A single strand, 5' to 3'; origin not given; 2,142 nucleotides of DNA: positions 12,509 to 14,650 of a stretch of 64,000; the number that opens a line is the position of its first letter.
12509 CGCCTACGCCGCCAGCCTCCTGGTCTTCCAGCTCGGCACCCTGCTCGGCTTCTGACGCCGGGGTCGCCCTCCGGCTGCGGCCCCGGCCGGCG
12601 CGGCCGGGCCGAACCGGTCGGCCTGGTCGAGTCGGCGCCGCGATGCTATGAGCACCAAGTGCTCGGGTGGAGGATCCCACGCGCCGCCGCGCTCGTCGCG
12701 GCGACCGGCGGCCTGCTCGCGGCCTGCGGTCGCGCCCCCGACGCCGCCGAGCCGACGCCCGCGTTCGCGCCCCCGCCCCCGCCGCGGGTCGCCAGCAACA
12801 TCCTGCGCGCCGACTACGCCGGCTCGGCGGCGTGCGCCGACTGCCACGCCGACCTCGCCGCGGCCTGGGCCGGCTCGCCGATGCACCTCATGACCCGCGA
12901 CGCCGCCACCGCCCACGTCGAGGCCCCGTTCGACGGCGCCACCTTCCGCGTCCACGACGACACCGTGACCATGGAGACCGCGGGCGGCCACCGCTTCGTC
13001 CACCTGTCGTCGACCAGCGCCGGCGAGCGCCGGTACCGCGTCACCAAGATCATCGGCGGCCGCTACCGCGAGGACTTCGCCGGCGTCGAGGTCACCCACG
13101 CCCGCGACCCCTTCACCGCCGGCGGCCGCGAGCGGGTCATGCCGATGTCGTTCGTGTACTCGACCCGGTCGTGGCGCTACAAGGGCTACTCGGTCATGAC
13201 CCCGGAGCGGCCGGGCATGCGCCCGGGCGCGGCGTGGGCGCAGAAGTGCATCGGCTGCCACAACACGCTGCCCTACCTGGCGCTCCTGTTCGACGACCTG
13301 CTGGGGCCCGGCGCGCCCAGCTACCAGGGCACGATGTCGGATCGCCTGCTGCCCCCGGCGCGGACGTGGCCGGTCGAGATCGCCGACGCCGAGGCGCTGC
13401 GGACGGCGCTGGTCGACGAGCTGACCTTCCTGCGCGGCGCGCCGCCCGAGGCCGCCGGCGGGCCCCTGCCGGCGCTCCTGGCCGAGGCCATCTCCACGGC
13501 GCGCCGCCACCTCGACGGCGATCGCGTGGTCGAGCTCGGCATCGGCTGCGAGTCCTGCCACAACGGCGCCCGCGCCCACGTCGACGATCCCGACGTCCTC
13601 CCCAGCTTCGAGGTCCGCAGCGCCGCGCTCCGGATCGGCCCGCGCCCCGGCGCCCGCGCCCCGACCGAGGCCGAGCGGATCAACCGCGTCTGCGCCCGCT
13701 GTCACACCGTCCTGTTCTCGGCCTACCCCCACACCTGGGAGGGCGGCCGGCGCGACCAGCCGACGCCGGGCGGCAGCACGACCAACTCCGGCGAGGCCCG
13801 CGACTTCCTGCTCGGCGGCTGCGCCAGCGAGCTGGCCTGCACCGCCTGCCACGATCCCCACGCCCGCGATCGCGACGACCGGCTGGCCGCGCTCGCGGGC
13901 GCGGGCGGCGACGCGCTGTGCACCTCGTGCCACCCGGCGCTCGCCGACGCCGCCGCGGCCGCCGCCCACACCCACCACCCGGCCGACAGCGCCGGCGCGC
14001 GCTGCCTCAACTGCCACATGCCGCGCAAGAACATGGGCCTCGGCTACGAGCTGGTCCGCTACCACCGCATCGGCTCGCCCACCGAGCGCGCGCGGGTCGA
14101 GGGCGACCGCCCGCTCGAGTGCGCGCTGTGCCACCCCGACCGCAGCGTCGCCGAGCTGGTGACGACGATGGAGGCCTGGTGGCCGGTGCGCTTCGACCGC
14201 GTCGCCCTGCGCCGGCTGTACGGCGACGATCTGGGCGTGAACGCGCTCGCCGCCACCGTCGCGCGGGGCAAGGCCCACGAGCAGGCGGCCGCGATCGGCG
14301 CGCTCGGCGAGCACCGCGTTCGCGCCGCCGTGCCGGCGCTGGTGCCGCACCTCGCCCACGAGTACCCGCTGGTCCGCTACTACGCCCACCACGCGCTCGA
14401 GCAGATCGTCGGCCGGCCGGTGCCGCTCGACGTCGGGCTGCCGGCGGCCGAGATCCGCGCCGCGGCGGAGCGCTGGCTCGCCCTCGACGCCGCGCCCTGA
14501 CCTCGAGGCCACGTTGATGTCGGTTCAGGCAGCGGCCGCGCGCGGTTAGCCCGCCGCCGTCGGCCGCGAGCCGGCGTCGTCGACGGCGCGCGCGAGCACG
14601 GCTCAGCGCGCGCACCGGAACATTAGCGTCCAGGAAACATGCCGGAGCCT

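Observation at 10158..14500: feoAB followed by an 8-heme c-type cytochrome lipoprotein with a HEAT-repeat tail; AT-rich perfect palindrome over the feoA promoter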

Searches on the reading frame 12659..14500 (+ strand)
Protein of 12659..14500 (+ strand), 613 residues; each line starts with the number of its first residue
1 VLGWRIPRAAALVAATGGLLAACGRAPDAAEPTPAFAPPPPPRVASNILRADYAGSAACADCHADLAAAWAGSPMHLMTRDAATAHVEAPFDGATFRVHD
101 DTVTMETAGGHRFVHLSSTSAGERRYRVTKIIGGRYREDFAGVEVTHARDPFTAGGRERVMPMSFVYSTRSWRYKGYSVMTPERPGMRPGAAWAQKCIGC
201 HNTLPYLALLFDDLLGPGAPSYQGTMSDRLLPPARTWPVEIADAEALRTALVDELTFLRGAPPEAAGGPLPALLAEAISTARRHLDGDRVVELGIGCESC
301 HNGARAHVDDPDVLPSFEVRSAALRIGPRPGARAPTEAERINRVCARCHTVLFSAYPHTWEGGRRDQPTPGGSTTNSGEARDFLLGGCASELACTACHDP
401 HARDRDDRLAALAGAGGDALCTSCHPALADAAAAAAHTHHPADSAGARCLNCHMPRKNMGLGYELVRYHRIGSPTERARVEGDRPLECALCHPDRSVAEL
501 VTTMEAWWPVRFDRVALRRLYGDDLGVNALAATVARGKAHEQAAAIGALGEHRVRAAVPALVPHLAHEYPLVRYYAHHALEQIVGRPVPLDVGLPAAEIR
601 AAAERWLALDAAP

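Call 6: search_protein_families(library=pfam, proteins=[window:12659-14500:+], max_evalue=0.01)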
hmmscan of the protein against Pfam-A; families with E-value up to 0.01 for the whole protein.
window:12659-14500:+ (613 aa): 8 families
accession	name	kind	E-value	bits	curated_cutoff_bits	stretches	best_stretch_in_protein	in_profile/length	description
PF14522.11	Cytochrome_C7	-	1.7e-13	50.6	24.8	2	419-492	14-66/67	Cytochrome c7 and related cytochrome c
PF09699.15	Paired_CXXCH_1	-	2.4e-09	37.2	20.6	1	393-427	8-38/41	Doubled CXXCH motif (Paired_CXXCH_1)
PF02335.20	Cytochrom_C552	-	5.5e-06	26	24.1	1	444-498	242-287/438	Cytochrome c552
PF14537.11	Cytochrom_c3_2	-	5.2e-05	24.1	25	0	390-457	5-68/79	Cytochrome c3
PF13646.12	HEAT_2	-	0.0015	19.2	27.7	1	542-587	17-61/88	HEAT repeats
PF03264.19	Cytochrom_NNT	-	0.0044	17.2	24.1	1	417-459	35-78/174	NapC/NirT cytochrome c family, N-terminal region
PF13435.11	Cytochrome_C554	-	0.0066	17.8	20.8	0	58-76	1-18/84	Cytochrome c554 and c-prime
PF22113.1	Mtrc-MtrF_II-IV_dom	-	0.0081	16.1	30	0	296-459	30-169/176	Outer membrane cytochrome MtrC/MtrF-like, domains II/IV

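Call 7: search_protein_families(library=ncbifam, proteins=[window:12659-14500:+], max_evalue=0.01)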
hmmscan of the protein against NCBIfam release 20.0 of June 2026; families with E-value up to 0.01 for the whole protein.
window:12659-14500:+ (613 aa): 7 families
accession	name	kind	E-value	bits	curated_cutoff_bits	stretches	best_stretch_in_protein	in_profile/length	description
NF041028.1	decahem_GSU2203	exception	4.8e-10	39.1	325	1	389-457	123-185/317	GSU2203 family decaheme c-type cytochrome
TIGR03508.1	decahem_SO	subfamily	3.2e-09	36.6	192.2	1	390-474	93-158/258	DmsE family decaheme c-type cytochrome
NF045915.1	PhycobilmeDegNblB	equivalog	2.1e-05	24.2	300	1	508-585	113-190/214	phycobilisome degradation protein NblB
TIGR01905.1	paired_CXXCH_1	subfamily_domain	2.5e-05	24.1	25.2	1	393-427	8-38/41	doubled CXXCH domain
NF041198.1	UshA_like_PCGU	equivalog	7.4e-05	21.5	275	0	49-73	401-425/519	UshA-like (seleno)protein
NF045713.1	CxxCH_16_HmcA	equivalog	0.00015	20.5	400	1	391-500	174-260/541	sulfate respiration complex hexadecaheme cytochrome HmcA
NF008659.0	PRK11659.1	equivalog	0.0065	16.2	184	0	443-496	43-86/188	cytochrome c nitrite reductase pentaheme subunit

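Call 8: find_homologous_proteins(query=window:12659-14500:+)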
Query window:12659-14500:+ (613 aa): 1994 proteins with E <= 0.001 among 8000 candidates; the best 120 are listed.
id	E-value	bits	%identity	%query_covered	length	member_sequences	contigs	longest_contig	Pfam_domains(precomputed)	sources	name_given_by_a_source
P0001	0.0e+0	1388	99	100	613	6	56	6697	PF09699.16,PF14537.12,PF02335.21,PF14522.12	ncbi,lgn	-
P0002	1.5e-235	802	60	93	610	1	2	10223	PF09699.16,PF14537.12,PF02335.21,PF14522.12,PF22113.2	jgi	jgi:predicted CXXCH cytochrome family protein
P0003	1.5e-235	802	61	92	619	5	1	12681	PF09699.16,PF14522.12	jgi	jgi:predicted CXXCH cytochrome family protein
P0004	3.1e-235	801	61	96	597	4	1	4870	PF09699.16,PF14522.12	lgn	-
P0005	1.8e-234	798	62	97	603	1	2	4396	PF09699.16,PF13646.13,PF14522.12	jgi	jgi:predicted CXXCH cytochrome family protein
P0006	2.3e-234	798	61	98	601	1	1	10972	PF09699.16,PF14537.12,PF14522.12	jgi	jgi:predicted CXXCH cytochrome family protein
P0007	1.5e-232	792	59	96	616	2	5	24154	PF09699.16,PF14537.12,PF14522.12,PF22113.2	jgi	jgi:predicted CXXCH cytochrome family protein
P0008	9.2e-232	789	61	96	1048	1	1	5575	PF07884.20,PF09699.16,PF01323.27,PF13462.13,PF14522.12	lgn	-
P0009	6.3e-229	780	59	97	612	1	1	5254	PF09699.16,PF13435.12,PF14522.12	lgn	-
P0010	6.8e-229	780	57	99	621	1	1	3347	PF09699.16,PF14522.12,PF22113.2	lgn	-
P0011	1.6e-226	772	58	99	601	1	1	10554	PF09699.16,PF14522.12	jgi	jgi:predicted CXXCH cytochrome family protein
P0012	2.0e-226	772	61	92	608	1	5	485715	PF09699.16,PF14522.12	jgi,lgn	jgi:predicted CXXCH cytochrome family protein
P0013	3.4e-226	771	61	95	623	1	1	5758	PF09699.16,PF14537.12,PF14522.12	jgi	-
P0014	1.2e-225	769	58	98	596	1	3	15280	PF09699.16,PF14537.12,PF14522.12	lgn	-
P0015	1.6e-224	765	58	96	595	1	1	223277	PF09699.16,PF02335.21,PF13646.13,PF14522.12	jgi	jgi:predicted CXXCH cytochrome family protein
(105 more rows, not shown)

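Call 9: search_solved_structures(query=window:12659-14500:+, max_evalue=1)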
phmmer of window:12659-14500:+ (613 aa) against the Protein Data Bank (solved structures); distinct sequences matched with E-value up to 1: 11.
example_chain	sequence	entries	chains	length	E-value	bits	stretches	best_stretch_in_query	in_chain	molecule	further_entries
6i5b_A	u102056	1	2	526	0.01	17.8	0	444-558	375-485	Uncharacterized protein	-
6gwc_C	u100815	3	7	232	0.018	17.1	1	519-583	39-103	iE5 ALPHAREP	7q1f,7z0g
4zv6_A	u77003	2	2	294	0.052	15.5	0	507-584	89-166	AlphaRep-7 | alpha-Rep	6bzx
6v0a_A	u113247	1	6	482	0.067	15.2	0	439-497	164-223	Nitrite reductase (cytochrome; ammonia-forming)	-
9sah_A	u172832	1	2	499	0.097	14.6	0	510-584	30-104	E4-NB2 synthetic fusion protein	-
8aw4_A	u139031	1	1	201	0.26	13.2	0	522-588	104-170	ALPHAREP bB-E3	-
4xl5_C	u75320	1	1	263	0.31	13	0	509-584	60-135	bGFP-A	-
6veh_A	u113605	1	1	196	0.37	12.7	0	511-562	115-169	HEAT repeat domain-containing protein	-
9i2p_A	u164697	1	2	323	0.46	12.4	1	120-209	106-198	chitinase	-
6fsq_A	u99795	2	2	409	0.57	12.1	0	505-585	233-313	alphaRep A3_bGFPD | A3_bGFPD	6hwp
2ozy_A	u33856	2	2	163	0.6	12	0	400-492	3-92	Cytochrome c-type protein nrfB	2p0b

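Call 11: find_related_loci(query=A1, collection=genome_contigs, flank=8000)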
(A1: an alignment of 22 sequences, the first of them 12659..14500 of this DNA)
Query A1 (613 aa) in genome_contigs; peptide patterns used: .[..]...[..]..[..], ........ (x = any residue, [..] = any of these).
600 stretches matched a pattern (row limit reached: there are more); 179 encode a relative of the query (tblastn E <= 1e-3); the best 80 are kept; 80 distinct loci.
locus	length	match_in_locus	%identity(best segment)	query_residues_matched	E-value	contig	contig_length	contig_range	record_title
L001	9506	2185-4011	57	8-608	0e+0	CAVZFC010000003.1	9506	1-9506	MAG: uncultured delta proteobacterium isolate MFD05684.bin.1.145 genome assembly, contig: contig_113510, whole genome sh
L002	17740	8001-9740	59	20-607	0e+0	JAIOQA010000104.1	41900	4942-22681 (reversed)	MAG: Deltaproteobacteria bacterium isolate LakeFargette_0920_ALND_MAG_72_12 LacPavin_0920_ALND_scaffold_212209, whole ge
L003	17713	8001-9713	59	41-612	0e+0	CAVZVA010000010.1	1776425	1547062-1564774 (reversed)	MAG: uncultured delta proteobacterium isolate MFD02416.bin.1.77 genome assembly, contig: contig_7123, whole genome shotg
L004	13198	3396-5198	53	11-608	0e+0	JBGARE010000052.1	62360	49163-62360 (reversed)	MAG: Kofleriaceae bacterium isolate MAG_AAO_AS.67 AAOAS-67_NODE_52_length_62360_cov_6.821765, whole genome shotgun seque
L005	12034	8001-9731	56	5-612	0e+0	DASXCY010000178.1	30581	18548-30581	MAG TPA_asm: Kofleriaceae bacterium isolate SMAG_U5072 k141_5075198, whole genome shotgun sequence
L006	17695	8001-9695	55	35-607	0e+0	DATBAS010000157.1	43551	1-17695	MAG TPA_asm: Kofleriaceae bacterium isolate SMAG_U5738 k141_67739, whole genome shotgun sequence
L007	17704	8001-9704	54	22-608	0e+0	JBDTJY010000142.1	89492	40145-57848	MAG: Kofleriaceae bacterium isolate cluster2_bin.64 k127_2784938, whole genome shotgun sequence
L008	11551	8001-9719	55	43-605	0e+0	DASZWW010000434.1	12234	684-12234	MAG TPA_asm: Polyangia bacterium isolate SMAG_U6167 k141_952417, whole genome shotgun sequence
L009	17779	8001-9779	51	10-608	9e-179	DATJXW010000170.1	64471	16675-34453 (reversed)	MAG TPA_asm: Polyangiaceae bacterium isolate SMAG_U15136 k141_3601075, whole genome shotgun sequence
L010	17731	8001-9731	54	25-602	7e-178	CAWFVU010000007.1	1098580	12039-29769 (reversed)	MAG: uncultured proteobacterium isolate MFD04967.bin.2.10 genome assembly, contig: contig_7631, whole genome shotgun seq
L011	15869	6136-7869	51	44-611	2e-177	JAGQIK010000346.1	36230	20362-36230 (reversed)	MAG: Myxococcales bacterium isolate HKST-UBA02 k127_1517801, whole genome shotgun sequence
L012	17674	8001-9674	53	40-602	2e-176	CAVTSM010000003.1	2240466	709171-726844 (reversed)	MAG: uncultured proteobacterium isolate MFD09368.bin.2.175 genome assembly, contig: contig_1268, whole genome shotgun se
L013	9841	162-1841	52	44-607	2e-172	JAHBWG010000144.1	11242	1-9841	MAG: Sandaracinaceae bacterium isolate ACE_MYX11 MYX11_144, whole genome shotgun sequence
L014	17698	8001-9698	51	40-607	2e-171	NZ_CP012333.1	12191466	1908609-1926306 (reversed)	Labilithrix luteola strain DSM 27648 chromosome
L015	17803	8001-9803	49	5-605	4e-170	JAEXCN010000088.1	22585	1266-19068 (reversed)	MAG: Proteobacteria bacterium isolate OH_HBB_116 k127_685281, whole genome shotgun sequence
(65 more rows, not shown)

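Call 16: find_encoding_contigs(protein=P0001, flank=6000, max_places=8)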
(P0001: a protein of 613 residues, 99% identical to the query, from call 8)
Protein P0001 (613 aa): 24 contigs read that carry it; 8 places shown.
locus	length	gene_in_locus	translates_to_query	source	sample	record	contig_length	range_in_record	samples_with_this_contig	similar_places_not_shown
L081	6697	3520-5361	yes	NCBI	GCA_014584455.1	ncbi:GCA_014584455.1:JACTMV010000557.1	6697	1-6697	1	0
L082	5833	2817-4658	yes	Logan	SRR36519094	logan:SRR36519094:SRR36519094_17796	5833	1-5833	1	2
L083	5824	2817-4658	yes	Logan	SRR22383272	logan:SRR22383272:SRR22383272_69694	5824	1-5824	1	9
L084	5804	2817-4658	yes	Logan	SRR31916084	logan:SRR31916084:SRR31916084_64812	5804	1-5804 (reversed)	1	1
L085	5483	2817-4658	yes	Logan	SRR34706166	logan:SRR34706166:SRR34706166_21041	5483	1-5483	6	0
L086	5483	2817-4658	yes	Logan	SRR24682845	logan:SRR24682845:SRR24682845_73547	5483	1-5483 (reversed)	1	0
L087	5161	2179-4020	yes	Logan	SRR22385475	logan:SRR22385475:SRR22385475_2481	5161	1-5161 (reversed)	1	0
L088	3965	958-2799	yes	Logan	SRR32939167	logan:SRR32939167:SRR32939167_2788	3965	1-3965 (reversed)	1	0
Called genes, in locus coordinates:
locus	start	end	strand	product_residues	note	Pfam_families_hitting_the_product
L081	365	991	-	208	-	PF01844:HNH, PF13395:HNH_4 (weak), PF14279:HNH_5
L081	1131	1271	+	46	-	PF04023:FeoA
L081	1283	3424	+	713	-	PF01926:MMR_HSR1, PF02421:FeoB_N, PF07670:Gate, PF07664:FeoB_C, PF07670:Gate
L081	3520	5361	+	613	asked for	PF02335:Cytochrom_C552 (faint), PF14522:Cytochrome_C7 (faint), PF14537:Cytochrom_c3_2 (faint), PF09699:Paired_CXXCH_1 (weak)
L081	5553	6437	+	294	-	-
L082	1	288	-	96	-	?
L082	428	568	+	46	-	PF04023:FeoA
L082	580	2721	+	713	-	PF01926:MMR_HSR1, PF02421:FeoB_N, PF07670:Gate, PF07664:FeoB_C, PF07670:Gate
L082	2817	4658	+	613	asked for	PF02335:Cytochrom_C552 (faint), PF14522:Cytochrome_C7 (faint), PF14537:Cytochrom_c3_2 (faint), PF09699:Paired_CXXCH_1 (weak)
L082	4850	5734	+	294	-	-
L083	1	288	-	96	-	?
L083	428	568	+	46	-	PF04023:FeoA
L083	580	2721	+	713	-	PF01926:MMR_HSR1, PF02421:FeoB_N, PF07670:Gate, PF07664:FeoB_C, PF07670:Gate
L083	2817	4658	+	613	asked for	PF02335:Cytochrom_C552 (faint), PF14522:Cytochrome_C7 (faint), PF14537:Cytochrom_c3_2 (faint), PF09699:Paired_CXXCH_1 (weak)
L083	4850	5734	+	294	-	-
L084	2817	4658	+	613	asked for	PF02335:Cytochrom_C552 (faint), PF14522:Cytochrome_C7 (faint), PF14537:Cytochrom_c3_2 (faint), PF09699:Paired_CXXCH_1 (weak)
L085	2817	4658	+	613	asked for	PF02335:Cytochrom_C552 (faint), PF14522:Cytochrome_C7 (faint), PF14537:Cytochrom_c3_2 (faint), PF09699:Paired_CXXCH_1 (weak)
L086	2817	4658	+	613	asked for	PF02335:Cytochrom_C552 (faint), PF14522:Cytochrome_C7 (faint), PF14537:Cytochrom_c3_2 (faint), PF09699:Paired_CXXCH_1 (weak)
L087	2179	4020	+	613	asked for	PF02335:Cytochrom_C552 (faint), PF14522:Cytochrome_C7 (faint), PF14537:Cytochrom_c3_2 (faint), PF09699:Paired_CXXCH_1 (weak)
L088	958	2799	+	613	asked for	PF02335:Cytochrom_C552 (faint), PF14522:Cytochrome_C7 (faint), PF14537:Cytochrom_c3_2 (faint), PF09699:Paired_CXXCH_1 (weak)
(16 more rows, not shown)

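Call 46: predict_structure(alignment_id=A3)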
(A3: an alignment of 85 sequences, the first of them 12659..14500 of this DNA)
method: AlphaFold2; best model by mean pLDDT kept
length: 613 residues; sequences in the alignment: 85
mean_pLDDT: 84.4   pTM: 0.83
mean pLDDT of the five models: 84.4, 81.0, 80.2, 77.1, 75.1
residues with pLDDT >= 90: 274; 70-90: 251; 50-70: 71; < 50: 17
segments of 3 or more residues with pLDDT < 50: 1-3, 465-469
pLDDT, mean of each block of 10 residues (from residue 1): 56 78 54 67 90 81 84 83 93 94 97 97 97 87 98 95 89 83 90 84 87 85 57 82 96 96 97 94 87 70 81 87 91 89 78 68 76 55 66 78 79 87 90 92 87 62 49 75 87 95 94 97 98 94 91 95 95 91 93 90 95 75
secondary structure, 60 per line:
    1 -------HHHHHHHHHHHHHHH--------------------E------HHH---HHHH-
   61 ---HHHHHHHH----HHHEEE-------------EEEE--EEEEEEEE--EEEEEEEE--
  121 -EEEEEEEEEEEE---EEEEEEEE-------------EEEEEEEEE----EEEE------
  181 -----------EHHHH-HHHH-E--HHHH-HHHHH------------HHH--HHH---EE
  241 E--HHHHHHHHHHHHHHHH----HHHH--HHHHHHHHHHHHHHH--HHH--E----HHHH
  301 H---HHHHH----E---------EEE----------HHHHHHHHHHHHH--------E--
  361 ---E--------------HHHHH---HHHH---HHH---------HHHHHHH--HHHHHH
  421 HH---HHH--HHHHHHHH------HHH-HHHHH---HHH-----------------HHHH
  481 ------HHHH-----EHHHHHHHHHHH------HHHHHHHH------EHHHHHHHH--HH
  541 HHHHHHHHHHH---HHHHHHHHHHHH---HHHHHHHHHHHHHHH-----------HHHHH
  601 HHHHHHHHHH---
elements in order: H8-22 H56-59 H64-71 E79-81 E95-98 E101-108 E111-118 E122-133 E137-144 E158-166 E171-174 H193-196 H198-201 H206-209 H211-215 E239-241 H244-259 H264-267 H270-284 H297-301 H305-309 E324-326 H337-349 H379-383 H387-390 H406-412 H415-422 H431-438 H449-453 H477-480 H487-490 H497-507 H514-521 H529-536 H539-551 H555-566 H570-584 H596-610

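Call 48: fold_search(model_id=the predicted structure, library=pdb)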
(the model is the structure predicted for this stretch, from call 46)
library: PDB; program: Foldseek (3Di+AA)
matches with E <= 10: 195; with E <= 0.001: 2
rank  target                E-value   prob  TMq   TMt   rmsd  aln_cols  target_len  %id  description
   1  6i5b_A                8.8e-05  1.00  0.30  0.37  17.2       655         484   13  Crystal Structure of Outer Cell Wall Cytochrome OcwA (released 2019-09-25)
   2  6i5b_B                1.7e-04  1.00  0.30  0.37  17.2       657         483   13  Crystal Structure of Outer Cell Wall Cytochrome OcwA (released 2019-09-25)
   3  4rkm_G                4.1e-01  0.16  0.18  0.17  16.4       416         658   12  Wolinella succinogenes octaheme sulfite reductase MccA, form I (released 2015-02-04)
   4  4rkn_C                4.3e-01  0.18  0.27  0.25  20.1       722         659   12  Wolinella succinogenes octaheme sulfite reductase MccA, form II (released 2015-02-04)
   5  4rkm_B                6.5e-01  0.25  0.21  0.20  11.9       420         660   12  Wolinella succinogenes octaheme sulfite reductase MccA, form I (released 2015-02-04)
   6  4d4z_B                8.3e-01  0.23  0.12  0.23  13.2       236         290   19  STRUCTURE OF HUMAN DEOXYHYPUSINE HYDROXYLASE in complex with glycerol (released 2015-04-15)
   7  4d4z_A                9.6e-01  0.21  0.12  0.23  13.3       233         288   20  STRUCTURE OF HUMAN DEOXYHYPUSINE HYDROXYLASE in complex with glycerol (released 2015-04-15)
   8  5tbk_B                9.6e-01  0.08  0.13  0.17  16.6       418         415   11  Crystal structure of human importin a3 bound to RCC1 (released 2017-09-13)
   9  5cyb                  1.1e+00  0.18  0.07  0.34  10.2        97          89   16  Structure of a lipocalin lipoprotein affecting virulence in Streptococcus pneumoniae (released 2016-09-14)
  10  4rkm_A                1.2e+00  0.08  0.23  0.22  20.6       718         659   11  Wolinella succinogenes octaheme sulfite reductase MccA, form I (released 2015-02-04)
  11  4jbw_H                1.2e+00  0.02  0.06  0.07  25.0       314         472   12  Crystal structure of E. coli maltose transporter MalFGK2 in complex with its regulatory protein EIIAglc (released 2013-06-12)
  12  5tbk_E                1.4e+00  0.06  0.13  0.17  16.9       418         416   11  Crystal structure of human importin a3 bound to RCC1 (released 2017-09-13)
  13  1yqf_A                1.6e+00  0.05  0.07  0.15  17.4       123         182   15  Hypothetical protein from leishmania major unknown function sequence homologue to human p32 protein (released 2005-02-22)
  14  8aw4_B                1.7e+00  0.51  0.11  0.52   9.8       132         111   26  Structure of a complex of biosynthetic proteins bB-E3 and bGFPD-YY (released 2022-12-28)
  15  7p0h_A                1.9e+00  0.18  0.14  0.19  12.4       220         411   17  Crystal structure of Helicobacter pylori ComF fused to an artificial alphaREP crystallization helper(named B2) (released 2022-04-06)
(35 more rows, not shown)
